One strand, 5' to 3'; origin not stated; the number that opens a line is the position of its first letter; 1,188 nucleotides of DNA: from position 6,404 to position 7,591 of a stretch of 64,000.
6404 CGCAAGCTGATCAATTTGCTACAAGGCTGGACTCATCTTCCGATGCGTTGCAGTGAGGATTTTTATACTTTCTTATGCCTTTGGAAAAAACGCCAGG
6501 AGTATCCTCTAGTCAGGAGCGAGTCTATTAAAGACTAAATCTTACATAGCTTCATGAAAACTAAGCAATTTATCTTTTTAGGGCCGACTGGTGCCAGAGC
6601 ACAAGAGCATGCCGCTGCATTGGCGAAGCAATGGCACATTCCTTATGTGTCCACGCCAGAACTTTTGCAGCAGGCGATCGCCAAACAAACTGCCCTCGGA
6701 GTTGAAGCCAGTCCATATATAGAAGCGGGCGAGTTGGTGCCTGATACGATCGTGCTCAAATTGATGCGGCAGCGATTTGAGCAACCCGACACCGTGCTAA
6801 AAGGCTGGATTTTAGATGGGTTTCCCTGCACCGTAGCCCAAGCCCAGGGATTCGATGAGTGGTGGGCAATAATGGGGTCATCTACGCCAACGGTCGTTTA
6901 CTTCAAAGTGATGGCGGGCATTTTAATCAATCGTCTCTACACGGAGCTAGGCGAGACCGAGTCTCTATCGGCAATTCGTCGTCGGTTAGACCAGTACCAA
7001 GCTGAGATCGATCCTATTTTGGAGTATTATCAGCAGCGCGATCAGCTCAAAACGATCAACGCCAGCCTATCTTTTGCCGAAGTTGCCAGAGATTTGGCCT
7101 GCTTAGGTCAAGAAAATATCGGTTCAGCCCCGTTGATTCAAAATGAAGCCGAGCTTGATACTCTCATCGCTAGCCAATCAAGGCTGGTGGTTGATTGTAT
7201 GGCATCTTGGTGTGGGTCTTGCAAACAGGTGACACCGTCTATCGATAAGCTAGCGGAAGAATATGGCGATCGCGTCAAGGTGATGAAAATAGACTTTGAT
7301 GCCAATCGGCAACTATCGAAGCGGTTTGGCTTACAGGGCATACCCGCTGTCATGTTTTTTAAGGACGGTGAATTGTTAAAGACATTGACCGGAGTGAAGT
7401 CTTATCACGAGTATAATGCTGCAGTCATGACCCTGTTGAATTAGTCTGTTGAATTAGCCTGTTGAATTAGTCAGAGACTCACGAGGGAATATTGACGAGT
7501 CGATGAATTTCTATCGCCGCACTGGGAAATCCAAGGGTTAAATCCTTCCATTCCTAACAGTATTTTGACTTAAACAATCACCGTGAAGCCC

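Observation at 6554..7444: Adenylate-kinase-like pseudo-kinase domain fused to a thioredoxin with a non-canonical CGSC motif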

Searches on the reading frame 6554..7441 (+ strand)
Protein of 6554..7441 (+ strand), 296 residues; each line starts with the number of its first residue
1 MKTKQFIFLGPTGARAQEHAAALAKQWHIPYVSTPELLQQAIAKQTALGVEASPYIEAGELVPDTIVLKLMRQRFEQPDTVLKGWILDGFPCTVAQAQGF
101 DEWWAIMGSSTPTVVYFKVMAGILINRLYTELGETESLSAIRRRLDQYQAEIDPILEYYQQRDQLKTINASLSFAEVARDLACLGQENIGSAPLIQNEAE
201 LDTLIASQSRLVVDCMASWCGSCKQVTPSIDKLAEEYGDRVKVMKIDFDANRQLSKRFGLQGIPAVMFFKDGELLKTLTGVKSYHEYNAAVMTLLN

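Call 3: search_protein_families(library=pfam, proteins=[window:6554-7441:+], max_evalue=0.1)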
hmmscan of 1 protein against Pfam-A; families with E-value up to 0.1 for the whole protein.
window:6554-7441:+ (296 aa): 15 families
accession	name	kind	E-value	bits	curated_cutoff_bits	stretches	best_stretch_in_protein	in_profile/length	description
PF00406.28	ADK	-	1.2e-31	110.4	26.8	1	9-163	2-150/151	Adenylate kinase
PF00085.26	Thioredoxin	-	2.2e-22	79.5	23.5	1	197-284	6-94/103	Thioredoxin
PF13207.12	AAA_17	-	2.3e-08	34.8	27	1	19-128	11-119/136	AAA domain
PF13098.12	Thioredoxin_2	-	8.6e-07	29.7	27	1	207-289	4-102/104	Thioredoxin-like domain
PF07449.17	HyaE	-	4.3e-05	24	22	1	233-287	53-108/108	Hydrogenase-1 expression protein HyaE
PF13728.12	TraF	-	0.00026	21.4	23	1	217-271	138-201/224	F plasmid transfer operon protein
PF13905.12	Thioredoxin_8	-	0.00056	20.6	27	1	211-253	4-48/94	Thioredoxin-like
PF14595.12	Thioredoxin_9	-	0.00068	20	25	1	215-271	48-106/129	Thioredoxin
PF04756.19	OST3_OST6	-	0.00082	19.3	27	1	220-271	46-104/294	OST3 / OST6 family, transporter family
PF05768.20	Glrx-like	-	0.0011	19.7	26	1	220-269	10-56/77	Glutaredoxin-like domain (DUF836)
PF13899.12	Thioredoxin_7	-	0.0027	18.2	27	1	198-270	7-82/83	Thioredoxin-like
PF08534.16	Redoxin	-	0.0038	17.5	26.6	1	206-241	26-63/148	Redoxin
PF00578.27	AhpC-TSA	-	0.01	16.2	26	1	198-264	17-83/124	AhpC/TSA family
PF18392.6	CSN7a_helixI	-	0.068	13.5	26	0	212-232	5-25/50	COP9 signalosome complex subunit 7a helix I domain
PF02114.22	Phosducin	-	0.092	12.1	23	0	221-281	159-217/265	Phosducin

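Call 4: search_protein_families(library=ncbifam, proteins=[window:6554-7441:+], max_evalue=0.1)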
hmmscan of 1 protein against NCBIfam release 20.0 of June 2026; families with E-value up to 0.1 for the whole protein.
window:6554-7441:+ (296 aa): 41 families (the best 25 are shown)
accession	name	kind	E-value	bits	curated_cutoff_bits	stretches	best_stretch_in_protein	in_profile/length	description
NF002700.0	PRK02496.1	equivalog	4.1e-47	160.2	262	1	4-182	2-179/184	adenylate kinase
NF001381.0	PRK00279.1-3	equivalog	3.6e-38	131.2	187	1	6-181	3-181/188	adenylate kinase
NF001380.0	PRK00279.1-2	equivalog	4.6e-38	130.8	251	2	6-129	3-125/216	adenylate kinase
TIGR01351.1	adk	subfamily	4.5e-35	121.2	168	2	5-129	1-125/212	adenylate kinase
NF011101.0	PRK14528.1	equivalog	5.8e-33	114.1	195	1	4-178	2-179/187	adenylate kinase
NF011100.0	PRK14527.1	equivalog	5.9e-32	110.8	154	1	3-177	6-182/191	adenylate kinase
NF011104.0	PRK14531.1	equivalog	5e-31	107.8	160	1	4-181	3-178/183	adenylate kinase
NF010381.0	PRK13808.1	equivalog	1.7e-29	103.3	426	1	6-181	3-187/335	adenylate kinase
NF001385.0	PRK00279.2-3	equivalog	3.6e-27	95.4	315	2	4-129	5-128/213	adenylate kinase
NF011105.0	PRK14532.1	equivalog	1.6e-26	93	162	1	6-182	3-182/189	adenylate kinase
NF001379.0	PRK00279.1-1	equivalog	7.1e-26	90.9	268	1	6-128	3-120/216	adenylate kinase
NF001382.0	PRK00279.1-4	equivalog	3.8e-24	85.4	334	1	7-129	4-126/212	adenylate kinase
TIGR01068.1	thioredoxin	equivalog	5.3e-24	84.3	96.8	1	198-290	3-96/101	thioredoxin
NF011099.0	PRK14526.1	equivalog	9.7e-20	71.1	223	2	6-105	3-101/211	adenylate kinase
NF008229.0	PRK10996.1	equivalog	1e-19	70.6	125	1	194-283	38-127/141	thioredoxin TrxC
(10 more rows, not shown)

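Call 5: search_solved_structures(query=window:6554-7441:+, max_evalue=0.001, show_alignments=3)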
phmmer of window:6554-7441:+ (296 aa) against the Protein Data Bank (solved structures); distinct sequences matched with E-value up to 0.001: 370 (the best 60 are shown).
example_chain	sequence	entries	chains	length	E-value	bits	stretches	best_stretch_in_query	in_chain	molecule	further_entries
1p4s_A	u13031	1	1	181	1.4e-28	103.4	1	6-185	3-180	Adenylate kinase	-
2cdn_A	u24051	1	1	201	1.7e-28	103.2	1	6-185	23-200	ADENYLATE KINASE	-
5g3y_A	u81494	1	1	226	3.1e-27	99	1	6-128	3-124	ADENYLATE KINSE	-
9fqr_G8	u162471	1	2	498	2.1e-24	89.7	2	5-102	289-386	Adenylate kinase 8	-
2rgx_A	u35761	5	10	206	5.1e-24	88.5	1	6-129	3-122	Adenylate kinase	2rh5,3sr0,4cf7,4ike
8eky_M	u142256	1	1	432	7.2e-24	88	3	144-282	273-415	Thioredoxin domain-containing protein 5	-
4jlo_A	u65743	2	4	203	7.6e-24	87.9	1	6-129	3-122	Adenylate kinase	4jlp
4jky_A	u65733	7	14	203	7.6e-24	87.9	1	6-129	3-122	Adenylate kinase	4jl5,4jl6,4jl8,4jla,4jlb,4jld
4qbg_B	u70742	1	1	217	3.9e-23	85.6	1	6-128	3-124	Adenylate kinase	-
4typ_C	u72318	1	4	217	5.2e-23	85.2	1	6-128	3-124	Adenylate kinase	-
4tyq_A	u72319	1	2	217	1.9e-22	83.3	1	6-128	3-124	Adenylate kinase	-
4qbh_A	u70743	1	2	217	4.4e-22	82.1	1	6-128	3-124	Adenylate kinase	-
3idv_A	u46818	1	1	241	6.8e-22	81.5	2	192-276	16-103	Protein disulfide-isomerase A4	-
3dl0_A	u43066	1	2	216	7.8e-22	81.3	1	7-128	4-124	Adenylate kinase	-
4qbi_A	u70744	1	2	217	7.9e-22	81.3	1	6-128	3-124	Adenylate kinase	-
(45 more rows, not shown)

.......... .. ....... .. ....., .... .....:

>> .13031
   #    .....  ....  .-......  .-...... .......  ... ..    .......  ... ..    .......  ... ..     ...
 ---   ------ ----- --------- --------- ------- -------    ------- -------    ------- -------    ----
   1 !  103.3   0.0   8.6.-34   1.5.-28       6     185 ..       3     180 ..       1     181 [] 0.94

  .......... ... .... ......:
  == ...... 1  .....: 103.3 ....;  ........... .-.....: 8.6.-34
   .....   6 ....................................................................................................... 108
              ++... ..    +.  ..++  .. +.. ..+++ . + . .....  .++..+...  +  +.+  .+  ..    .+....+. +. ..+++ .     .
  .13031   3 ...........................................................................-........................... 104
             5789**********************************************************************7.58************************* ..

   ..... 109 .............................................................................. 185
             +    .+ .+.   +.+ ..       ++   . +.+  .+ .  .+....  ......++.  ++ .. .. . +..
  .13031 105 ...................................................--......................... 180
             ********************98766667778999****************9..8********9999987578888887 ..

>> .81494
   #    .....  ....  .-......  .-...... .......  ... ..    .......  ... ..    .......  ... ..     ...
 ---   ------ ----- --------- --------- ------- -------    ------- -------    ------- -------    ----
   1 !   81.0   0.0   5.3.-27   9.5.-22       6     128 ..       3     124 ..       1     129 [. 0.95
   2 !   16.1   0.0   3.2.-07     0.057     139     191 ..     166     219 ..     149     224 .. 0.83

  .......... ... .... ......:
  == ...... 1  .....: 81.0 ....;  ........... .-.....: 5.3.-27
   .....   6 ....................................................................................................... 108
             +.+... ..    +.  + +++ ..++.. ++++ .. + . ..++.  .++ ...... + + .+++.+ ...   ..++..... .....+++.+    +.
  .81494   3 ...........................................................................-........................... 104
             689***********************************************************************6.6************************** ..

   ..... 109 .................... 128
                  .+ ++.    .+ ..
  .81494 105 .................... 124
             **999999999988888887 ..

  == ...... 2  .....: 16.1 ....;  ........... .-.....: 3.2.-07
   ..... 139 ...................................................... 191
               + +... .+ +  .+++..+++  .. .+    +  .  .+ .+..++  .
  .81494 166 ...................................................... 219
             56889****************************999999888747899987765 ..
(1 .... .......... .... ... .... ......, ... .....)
